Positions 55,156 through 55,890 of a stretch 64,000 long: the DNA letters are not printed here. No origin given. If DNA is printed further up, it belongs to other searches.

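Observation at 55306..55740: PPOX-fold (F420-type) enzyme translationally welded into the cobF-cobL-cobM-cobK operon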

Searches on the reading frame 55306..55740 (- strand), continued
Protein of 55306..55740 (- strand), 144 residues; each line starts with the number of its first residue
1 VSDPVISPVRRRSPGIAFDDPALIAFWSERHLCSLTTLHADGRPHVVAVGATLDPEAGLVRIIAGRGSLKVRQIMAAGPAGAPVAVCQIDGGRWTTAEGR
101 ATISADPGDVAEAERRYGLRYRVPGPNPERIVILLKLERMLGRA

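Call 24: search_protein_families(library=pfam, proteins=[L003:5231-7840:-, L003:8586-8954:-, L003:9291-10277:+, L022:6434-7936:+, L022:8306-9931:-, L060:6612-7880:-, L060:8419-9165:-, L048:7657-7992:+, L048:8462-10462:-, L009:5075-7702:-], max_evalue=0.0001)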
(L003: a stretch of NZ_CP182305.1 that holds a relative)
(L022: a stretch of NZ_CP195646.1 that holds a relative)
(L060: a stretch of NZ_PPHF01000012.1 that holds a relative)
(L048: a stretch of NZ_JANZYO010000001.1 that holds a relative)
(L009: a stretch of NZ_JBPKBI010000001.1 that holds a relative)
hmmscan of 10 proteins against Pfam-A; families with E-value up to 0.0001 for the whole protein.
L003:5231-7840:- (869 aa): 16 families
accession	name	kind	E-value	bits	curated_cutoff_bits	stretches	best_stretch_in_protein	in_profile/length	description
PF07724.20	AAA_2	-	7.5e-69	231.4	27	1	604-765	1-165/166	AAA domain (Cdc48 subfamily)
PF17871.7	AAA_lid_9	-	1.1e-34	118.9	22.8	1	348-450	1-103/104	AAA lid domain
PF10431.15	ClpB_D2-small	-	2.9e-29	101.4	21.9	1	772-852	1-81/81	C-terminal, D2-small domain, of ClpB protein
PF00004.35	AAA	-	5.5e-22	79.1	21.2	2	208-341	2-125/131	ATPase family associated with various cellular activities (AAA)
PF02861.25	Clp_N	-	8.7e-18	64.7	20.7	1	99-150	1-53/53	Clp amino terminal domain, pathogenicity island component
PF07728.20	AAA_5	-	2.7e-17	63.5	22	1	609-729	2-124/139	AAA domain (dynein-related subfamily)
PF13401.12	AAA_22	-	6.2e-11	43.2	27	0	607-704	6-110/130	AAA domain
PF13191.12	AAA_16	-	1.7e-08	35.6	32.6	1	185-231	2-51/167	AAA ATPase domain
PF00158.32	Sigma54_activat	-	2.1e-08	34.5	20.2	1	607-709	23-124/168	Sigma-54 interaction domain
PF01637.24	ATPase_2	-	2.7e-06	27.8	33.2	0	188-290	4-124/225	ATPase domain predominantly from Archaea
PF20720.3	nSTAND3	-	4.9e-06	26.8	27.2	0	193-230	8-43/155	Novel STAND NTPase 3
PF01695.23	IstB_IS21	-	2.4e-05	24.4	24.1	0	201-230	89-118/238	IstB-like ATP binding protein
PF13476.12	AAA_23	-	5.1e-05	24.4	27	0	607-640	20-53/201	AAA domain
PF01078.27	Mg_chelatase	-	6e-05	23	20.3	0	608-634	24-50/207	Magnesium chelatase, subunit ChlI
PF05621.17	TniB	-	7.1e-05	22.8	22.4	0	217-343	48-183/189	Bacterial TniB protein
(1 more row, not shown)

L003:8586-8954:- (122 aa): 0 families

L003:9291-10277:+ (328 aa): 0 families

L022:6434-7936:+ (500 aa): 1 family
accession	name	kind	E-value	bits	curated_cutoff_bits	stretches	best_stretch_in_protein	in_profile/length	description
PF10009.15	DUF2252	-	8.5e-135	450.2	22.3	1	100-489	1-392/392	Uncharacterized protein conserved in bacteria (DUF2252)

L022:8306-9931:- (541 aa): 0 families

L060:6612-7880:- (422 aa): 1 family
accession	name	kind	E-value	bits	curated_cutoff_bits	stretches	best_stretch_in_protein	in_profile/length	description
PF01270.23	Glyco_hydro_8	-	4.3e-27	95.5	24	1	66-414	19-338/341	Glycosyl hydrolases family 8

L060:8419-9165:- (248 aa): 1 family
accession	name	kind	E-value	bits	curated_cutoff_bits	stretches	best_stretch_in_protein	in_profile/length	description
PF00440.29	TetR_N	-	2.3e-08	34.2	24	1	79-114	3-38/47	Bacterial regulatory proteins, tetR family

L048:7657-7992:+ (111 aa): 1 family
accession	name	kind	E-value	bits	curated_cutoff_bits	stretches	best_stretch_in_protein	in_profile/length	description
PF01817.26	CM_2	-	1.7e-23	83.1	27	1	28-106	1-79/80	Chorismate mutase type II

L048:8462-10462:- (666 aa): 2 families
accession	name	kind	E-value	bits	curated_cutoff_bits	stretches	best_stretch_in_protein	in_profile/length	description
PF08386.16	Abhydrolase_4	-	4.5e-33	113.9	21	1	564-666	1-103/103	TAP-like protein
PF00561.26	Abhydrolase_1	-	5.1e-20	72.6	25.8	1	260-625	3-227/245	alpha/beta hydrolase fold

L009:5075-7702:- (875 aa): 15 families
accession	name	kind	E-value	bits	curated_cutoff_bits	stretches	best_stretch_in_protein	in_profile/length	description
PF07724.20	AAA_2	-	5.3e-69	231.9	27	1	601-763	1-166/166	AAA domain (Cdc48 subfamily)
PF17871.7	AAA_lid_9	-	2.8e-34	117.6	22.8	1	344-446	1-103/104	AAA lid domain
PF10431.15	ClpB_D2-small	-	6.3e-28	97.1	21.9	1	769-849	1-81/81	C-terminal, D2-small domain, of ClpB protein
PF02861.25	Clp_N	-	1.2e-26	93.1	20.7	2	18-68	2-52/53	Clp amino terminal domain, pathogenicity island component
PF00004.35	AAA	-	9.1e-22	78.4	21.2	2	204-339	2-127/131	ATPase family associated with various cellular activities (AAA)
PF07728.20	AAA_5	-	3.7e-18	66.3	22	1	606-726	2-124/139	AAA domain (dynein-related subfamily)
PF13401.12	AAA_22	-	1.9e-10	41.6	27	0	604-700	6-109/130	AAA domain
PF13191.12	AAA_16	-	1.5e-08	35.8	32.6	1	181-227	2-51/167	AAA ATPase domain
PF00158.32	Sigma54_activat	-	4.4e-08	33.4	20.2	1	603-706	22-124/168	Sigma-54 interaction domain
PF01637.24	ATPase_2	-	3e-06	27.7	33.2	0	184-223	4-43/225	ATPase domain predominantly from Archaea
PF20720.3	nSTAND3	-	5.3e-06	26.6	27.2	0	199-226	16-43/155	Novel STAND NTPase 3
PF12775.13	AAA_7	-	2.2e-05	24.5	25.8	0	605-651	35-81/181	P-loop containing dynein motor region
PF13173.12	AAA_14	-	4.8e-05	23.8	27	0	607-702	6-88/129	AAA domain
PF05621.17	TniB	-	5.5e-05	23.1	22.4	0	213-338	48-182/189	Bacterial TniB protein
PF01695.23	IstB_IS21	-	9.5e-05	22.4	24.1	0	606-624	95-113/238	IstB-like ATP binding protein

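Call 27: find_related_loci(query=A1, collection=metagenome_contigs, flank=6000)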
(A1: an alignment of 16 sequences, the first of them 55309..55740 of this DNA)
Query A1 (144 aa) in metagenome_contigs; peptide patterns used: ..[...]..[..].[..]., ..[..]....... (x = any residue, [..] = any of these).
600 stretches matched a pattern (row limit reached: there are more); 318 encode a relative of the query (tblastn E <= 1e-3); the best 80 are kept; 80 distinct loci.
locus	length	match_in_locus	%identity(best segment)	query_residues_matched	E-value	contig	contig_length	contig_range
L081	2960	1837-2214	60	16-144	5e-47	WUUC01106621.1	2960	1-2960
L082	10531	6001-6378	59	16-144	9e-47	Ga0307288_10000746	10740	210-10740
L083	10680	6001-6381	60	17-143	1e-46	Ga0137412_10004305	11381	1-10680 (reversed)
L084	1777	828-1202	61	20-143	7e-47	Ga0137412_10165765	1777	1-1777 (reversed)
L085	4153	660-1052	58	8-142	4e-46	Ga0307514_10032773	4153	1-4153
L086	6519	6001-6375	61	20-143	2e-46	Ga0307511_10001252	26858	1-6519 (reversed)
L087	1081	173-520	61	23-142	7e-48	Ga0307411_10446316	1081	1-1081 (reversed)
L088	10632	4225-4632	55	14-143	2e-45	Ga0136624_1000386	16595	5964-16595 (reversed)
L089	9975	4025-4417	60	8-142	9e-45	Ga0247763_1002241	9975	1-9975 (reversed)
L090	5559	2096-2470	58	20-143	1e-43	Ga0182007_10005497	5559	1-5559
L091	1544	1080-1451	59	16-142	5e-44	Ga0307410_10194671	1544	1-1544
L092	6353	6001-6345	63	20-133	5e-43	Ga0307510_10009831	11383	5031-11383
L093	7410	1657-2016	58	25-144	4e-43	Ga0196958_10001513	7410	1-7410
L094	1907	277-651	56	20-143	8e-43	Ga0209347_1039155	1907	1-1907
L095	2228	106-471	58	18-142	5e-43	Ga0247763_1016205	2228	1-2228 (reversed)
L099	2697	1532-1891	54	23-142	8e-41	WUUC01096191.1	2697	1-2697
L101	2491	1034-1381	59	25-142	4e-41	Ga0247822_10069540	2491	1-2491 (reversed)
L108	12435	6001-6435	50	3-142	5e-39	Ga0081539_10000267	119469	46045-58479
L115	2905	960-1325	55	23-144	3e-38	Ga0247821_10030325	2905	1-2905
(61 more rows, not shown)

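Call 43: find_encoding_contigs(protein=P0001, flank=10000, max_places=2)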
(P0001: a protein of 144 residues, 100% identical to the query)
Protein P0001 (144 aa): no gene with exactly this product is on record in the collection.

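Call 44: find_encoding_contigs(protein=P0013, flank=8000, max_places=3)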
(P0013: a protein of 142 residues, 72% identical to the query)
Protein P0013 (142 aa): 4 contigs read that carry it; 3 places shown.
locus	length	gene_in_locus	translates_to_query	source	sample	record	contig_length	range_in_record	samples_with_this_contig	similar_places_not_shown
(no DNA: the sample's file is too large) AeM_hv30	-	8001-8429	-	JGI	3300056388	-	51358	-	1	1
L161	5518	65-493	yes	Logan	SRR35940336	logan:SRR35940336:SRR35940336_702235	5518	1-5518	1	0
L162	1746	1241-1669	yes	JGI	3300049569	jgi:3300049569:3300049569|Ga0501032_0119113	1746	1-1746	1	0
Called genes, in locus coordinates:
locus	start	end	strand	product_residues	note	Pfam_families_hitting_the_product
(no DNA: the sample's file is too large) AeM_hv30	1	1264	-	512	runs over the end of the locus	PF13458:Peripla_BP_6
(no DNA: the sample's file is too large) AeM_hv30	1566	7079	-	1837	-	PF00289:Biotin_carb_N, PF02222:ATP-grasp (weak), PF02786:CPSase_L_D2, PF07478:Dala_Dala_lig_C (weak), PF02785:Biotin_carb_C, PF00364:Biotin_lipoyl, PF08326:ACC_central, PF01039:Carboxyl_trans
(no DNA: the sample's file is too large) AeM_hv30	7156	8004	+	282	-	PF00590:TP_methylase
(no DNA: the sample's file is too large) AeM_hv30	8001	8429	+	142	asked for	PF01243:PNPOx_N, PF12900:Pyridox_ox_2 (weak), PF16242:Pyrid_ox_like (weak)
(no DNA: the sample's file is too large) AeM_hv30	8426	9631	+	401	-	PF00590:TP_methylase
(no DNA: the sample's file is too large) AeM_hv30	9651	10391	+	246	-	PF00590:TP_methylase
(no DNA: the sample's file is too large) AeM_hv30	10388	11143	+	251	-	PF02571:CbiJ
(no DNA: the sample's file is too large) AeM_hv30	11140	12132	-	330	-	PF01370:Epimerase, PF05368:NmrA, PF13460:NAD_binding_10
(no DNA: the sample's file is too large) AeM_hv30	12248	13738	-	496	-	PF00590:TP_methylase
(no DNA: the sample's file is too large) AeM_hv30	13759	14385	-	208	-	PF02570:CbiC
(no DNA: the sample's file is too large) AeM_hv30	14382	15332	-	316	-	PF03460:NIR_SIR_ferr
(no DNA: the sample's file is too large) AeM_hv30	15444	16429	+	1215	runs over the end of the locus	PF02514:CobN-Mg_chel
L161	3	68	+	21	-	?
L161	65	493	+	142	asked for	PF01243:PNPOx_N, PF12900:Pyridox_ox_2 (weak), PF16242:Pyrid_ox_like (weak)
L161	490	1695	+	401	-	PF00590:TP_methylase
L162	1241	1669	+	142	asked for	PF01243:PNPOx_N, PF12900:Pyridox_ox_2 (weak), PF16242:Pyrid_ox_like (weak)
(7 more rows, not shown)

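Call 45: find_encoding_contigs(protein=P0028, flank=8000, max_places=3)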
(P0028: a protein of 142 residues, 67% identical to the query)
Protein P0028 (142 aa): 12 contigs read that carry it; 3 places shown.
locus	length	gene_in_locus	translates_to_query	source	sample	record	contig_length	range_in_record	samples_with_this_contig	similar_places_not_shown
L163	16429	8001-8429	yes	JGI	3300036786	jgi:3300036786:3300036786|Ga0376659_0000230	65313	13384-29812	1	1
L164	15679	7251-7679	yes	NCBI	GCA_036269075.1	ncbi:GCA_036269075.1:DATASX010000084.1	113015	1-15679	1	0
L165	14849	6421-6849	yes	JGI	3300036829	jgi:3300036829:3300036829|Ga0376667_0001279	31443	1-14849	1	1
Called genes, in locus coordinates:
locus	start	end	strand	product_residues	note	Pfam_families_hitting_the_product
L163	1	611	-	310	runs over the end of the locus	PF00005:ABC_tran, PF13304:AAA_21 (weak)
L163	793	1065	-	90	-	-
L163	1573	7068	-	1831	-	PF00289:Biotin_carb_N, PF02222:ATP-grasp (weak), PF02786:CPSase_L_D2, PF07478:Dala_Dala_lig_C (weak), PF02785:Biotin_carb_C, PF00364:Biotin_lipoyl, PF08326:ACC_central, PF01039:Carboxyl_trans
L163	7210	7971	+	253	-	PF00590:TP_methylase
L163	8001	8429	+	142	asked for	PF01243:PNPOx_N, PF16242:Pyrid_ox_like (weak)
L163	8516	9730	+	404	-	PF00590:TP_methylase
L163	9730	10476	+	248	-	PF00590:TP_methylase, PF04055:Radical_SAM (faint)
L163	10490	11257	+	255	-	PF02571:CbiJ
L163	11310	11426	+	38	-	PF01906:YbjQ_1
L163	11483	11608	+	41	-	PF01906:YbjQ_1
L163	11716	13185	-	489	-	PF01370:Epimerase, PF05368:NmrA, PF13460:NAD_binding_10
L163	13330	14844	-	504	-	PF00590:TP_methylase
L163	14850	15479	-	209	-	PF02570:CbiC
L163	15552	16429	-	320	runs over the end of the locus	PF03460:NIR_SIR_ferr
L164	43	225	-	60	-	-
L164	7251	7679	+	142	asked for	PF01243:PNPOx_N, PF16242:Pyrid_ox_like (weak)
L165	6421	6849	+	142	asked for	PF01243:PNPOx_N, PF16242:Pyrid_ox_like (weak)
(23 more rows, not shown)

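Call 48: search_protein_families(library=pfam, proteins=[L001:10245-11312:-, L043:10477-11679:-, L057:10719-12023:-, L077:9994-10935:+, L077:10971-12257:+, L077:12229-13302:-, L001:6745-7794:-, L057:5894-7186:-, L077:7281-7910:+], max_evalue=0.0001)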
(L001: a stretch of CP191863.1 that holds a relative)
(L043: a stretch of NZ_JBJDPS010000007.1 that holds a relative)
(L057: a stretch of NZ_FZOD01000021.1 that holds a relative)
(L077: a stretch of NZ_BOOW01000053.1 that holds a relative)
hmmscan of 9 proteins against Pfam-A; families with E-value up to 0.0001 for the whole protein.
L001:10245-11312:- (355 aa): 1 family
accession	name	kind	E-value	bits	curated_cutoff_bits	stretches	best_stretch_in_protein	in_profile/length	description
PF01888.22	CbiD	-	8.3e-94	314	25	1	8-268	1-254/254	CbiD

L043:10477-11679:- (400 aa): 1 family
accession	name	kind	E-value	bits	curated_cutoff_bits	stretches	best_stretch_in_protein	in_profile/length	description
PF01888.22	CbiD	-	2.8e-89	299.2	25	1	18-308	1-254/254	CbiD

L057:10719-12023:- (434 aa): 1 family
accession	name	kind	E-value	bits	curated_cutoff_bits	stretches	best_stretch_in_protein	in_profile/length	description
PF01888.22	CbiD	-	2.3e-91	306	25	1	82-342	1-254/254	CbiD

L077:9994-10935:+ (313 aa): 5 families
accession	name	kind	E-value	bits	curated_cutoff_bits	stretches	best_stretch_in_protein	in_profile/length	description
PF03446.21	NAD_binding_2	-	1.2e-22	81.1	21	1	45-194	1-154/161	NAD binding domain of 6-phosphogluconate dehydrogenase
PF21761.2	RedAm-like_C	-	6.3e-10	39.9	27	1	201-313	1-112/127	NADPH-dependent reductive aminase-like, C-terminal domain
PF03807.23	F420_oxidored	-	7.1e-09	36.6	21.6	1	45-107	1-67/94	NADP oxidoreductase coenzyme F420-dependent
PF01488.26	Shikimate_DH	-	1.6e-05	25.4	24.3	1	40-94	9-70/138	Shikimate / quinate 5-dehydrogenase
PF02826.25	2-Hacid_dh_C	-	2e-05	24.5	25.1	1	35-108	28-100/178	D-isomer specific 2-hydroxyacid dehydrogenase, NAD binding domain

L077:10971-12257:+ (428 aa): 2 families
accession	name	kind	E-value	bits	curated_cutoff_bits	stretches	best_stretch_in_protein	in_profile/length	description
PF00266.25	Aminotran_5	-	4.1e-72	243.6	21.5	1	54-411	1-370/371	Aminotransferase class-V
PF01041.23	DegT_DnrJ_EryC1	-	8.9e-05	22.3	19.8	0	103-239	32-156/360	DegT/DnrJ/EryC1/StrS aminotransferase family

L077:12229-13302:- (357 aa): 2 families
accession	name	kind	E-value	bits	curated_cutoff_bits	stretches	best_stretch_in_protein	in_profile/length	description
PF00710.25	Asparaginase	-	6.6e-50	169.8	22.5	1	32-218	1-190/193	Asparaginase, N-terminal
PF17763.6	Asparaginase_C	-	1.2e-21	77.2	34.6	1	235-347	1-112/114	Glutaminase/Asparaginase C-terminal domain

L001:6745-7794:- (349 aa): 2 families
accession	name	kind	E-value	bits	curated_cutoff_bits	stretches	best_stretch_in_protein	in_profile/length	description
PF01409.25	tRNA-synt_2d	-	2.8e-27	96.2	19.8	1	13-231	17-245/246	tRNA synthetases class II core domain (F)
PF03147.19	FDX-ACB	-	5e-10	40.1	31.1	1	242-337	1-86/94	Ferredoxin-fold anticodon binding domain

L057:5894-7186:- (430 aa): 1 family
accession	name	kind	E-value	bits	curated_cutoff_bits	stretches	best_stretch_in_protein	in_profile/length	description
PF00144.29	Beta-lactamase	-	7e-49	167.2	27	1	61-397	1-313/329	Beta-lactamase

L077:7281-7910:+ (209 aa): 2 families
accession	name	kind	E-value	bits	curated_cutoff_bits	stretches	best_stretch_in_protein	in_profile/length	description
PF14472.11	DUF4429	-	7e-21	75.1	25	1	34-121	2-95/95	Domain of unknown function (DUF4429)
PF09851.14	SHOCT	-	2e-05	24.6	27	1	173-199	2-28/28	Short C-terminal domain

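Call 50: predict_structure(alignment_id=A1)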
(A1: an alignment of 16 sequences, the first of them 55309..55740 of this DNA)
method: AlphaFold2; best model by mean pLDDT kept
length: 144 residues; sequences in the alignment: 16
mean_pLDDT: 93.2   pTM: 0.84
mean pLDDT of the five models: 93.2, 93.1, 93.0, 92.7, 92.2
residues with pLDDT >= 90: 129; 70-90: 1; 50-70: 14; < 50: 0
segments of 3 or more residues with pLDDT < 50: none
pLDDT, mean of each block of 10 residues (from residue 1): 63 80 97 96 97 97 97 97 98 97 98 97 93 98 92
secondary structure, 60 per line:
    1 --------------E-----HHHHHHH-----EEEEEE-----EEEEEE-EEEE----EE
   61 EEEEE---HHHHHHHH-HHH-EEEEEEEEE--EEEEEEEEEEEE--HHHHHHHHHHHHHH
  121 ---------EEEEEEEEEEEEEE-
elements in order: H21-27 E33-38 E44-49 E51-54 E59-65 H69-76 E82-90 E93-104 H107-120 E130-143
